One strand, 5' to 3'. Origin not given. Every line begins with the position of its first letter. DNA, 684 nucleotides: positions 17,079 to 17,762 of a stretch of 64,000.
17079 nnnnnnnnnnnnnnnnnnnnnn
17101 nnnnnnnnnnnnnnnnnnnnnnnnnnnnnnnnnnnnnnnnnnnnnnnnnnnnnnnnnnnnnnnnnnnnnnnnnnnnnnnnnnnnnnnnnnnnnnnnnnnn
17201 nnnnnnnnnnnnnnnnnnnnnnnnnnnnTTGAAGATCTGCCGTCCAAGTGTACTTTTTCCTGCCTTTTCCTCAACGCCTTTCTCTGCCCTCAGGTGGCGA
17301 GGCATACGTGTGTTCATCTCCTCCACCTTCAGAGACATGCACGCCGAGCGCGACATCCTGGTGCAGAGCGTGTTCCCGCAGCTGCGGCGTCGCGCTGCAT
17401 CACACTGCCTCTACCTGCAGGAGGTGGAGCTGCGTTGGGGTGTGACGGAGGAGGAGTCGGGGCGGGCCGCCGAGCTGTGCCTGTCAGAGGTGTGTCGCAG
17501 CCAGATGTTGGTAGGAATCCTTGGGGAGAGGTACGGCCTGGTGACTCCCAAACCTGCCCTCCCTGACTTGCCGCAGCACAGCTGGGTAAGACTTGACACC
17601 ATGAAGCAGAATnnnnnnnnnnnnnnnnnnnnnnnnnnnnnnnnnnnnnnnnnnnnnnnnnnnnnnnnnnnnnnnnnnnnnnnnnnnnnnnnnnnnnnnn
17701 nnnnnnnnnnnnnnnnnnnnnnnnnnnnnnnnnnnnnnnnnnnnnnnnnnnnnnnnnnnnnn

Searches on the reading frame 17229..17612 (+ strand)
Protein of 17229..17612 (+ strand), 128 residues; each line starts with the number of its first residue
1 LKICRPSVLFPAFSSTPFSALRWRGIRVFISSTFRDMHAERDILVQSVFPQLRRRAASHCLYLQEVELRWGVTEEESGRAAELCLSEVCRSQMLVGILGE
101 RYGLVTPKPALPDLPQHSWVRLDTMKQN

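Call 28: search_protein_representatives(protein=window:17229-17612:+)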
Query: 128 residues. Proteins with E-value up to 0.001 (for the whole library): 9017; up to 1e-10: 3789; up to 1e-30: 32. The best 150 are listed.
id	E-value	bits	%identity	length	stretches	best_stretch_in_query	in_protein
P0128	1.1e-56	206.2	80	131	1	6-122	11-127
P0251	7.6e-52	190.5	81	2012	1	20-121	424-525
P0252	1.3e-49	183.4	85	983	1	22-120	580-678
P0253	2.4e-49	182.5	81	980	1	22-121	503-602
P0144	5.8e-49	181.2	81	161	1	21-121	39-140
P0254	1.1e-48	180.3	78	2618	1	20-121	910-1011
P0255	1.9e-46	173.1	75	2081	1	19-120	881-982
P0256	3.0e-46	172.5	76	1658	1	17-121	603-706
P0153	5.0e-45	168.5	77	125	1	26-122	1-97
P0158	6.8e-45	168.1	89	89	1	37-123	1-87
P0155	7.1e-45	168.0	82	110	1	28-122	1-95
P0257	2.5e-38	146.9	66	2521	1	18-121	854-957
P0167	1.3e-37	144.5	77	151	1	37-122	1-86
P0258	6.5e-37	142.3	65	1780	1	17-121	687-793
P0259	8.8e-37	141.9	68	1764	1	21-123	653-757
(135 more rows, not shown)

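Call 38: find_encoding_contigs(protein=P0254, flank=10000, max_places=2)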
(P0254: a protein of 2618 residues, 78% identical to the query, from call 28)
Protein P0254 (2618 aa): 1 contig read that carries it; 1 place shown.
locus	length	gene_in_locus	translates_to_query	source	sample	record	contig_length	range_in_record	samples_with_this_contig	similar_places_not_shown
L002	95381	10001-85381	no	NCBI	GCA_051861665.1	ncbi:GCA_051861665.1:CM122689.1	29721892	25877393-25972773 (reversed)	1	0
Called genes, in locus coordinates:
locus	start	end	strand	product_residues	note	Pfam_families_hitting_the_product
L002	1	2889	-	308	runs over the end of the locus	PF15909:zf-C2H2_8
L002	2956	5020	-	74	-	-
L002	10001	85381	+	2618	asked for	PF05731:TROVE, PF19334:DUF5920, PF25045:vWA_Ro60, PF13271:DUF4062, PF05729:NACHT, PF23381:Beta-prop_IFT122_1st, PF24796:WDR55, PF24807:WD40_CDC20-Fz, +62 more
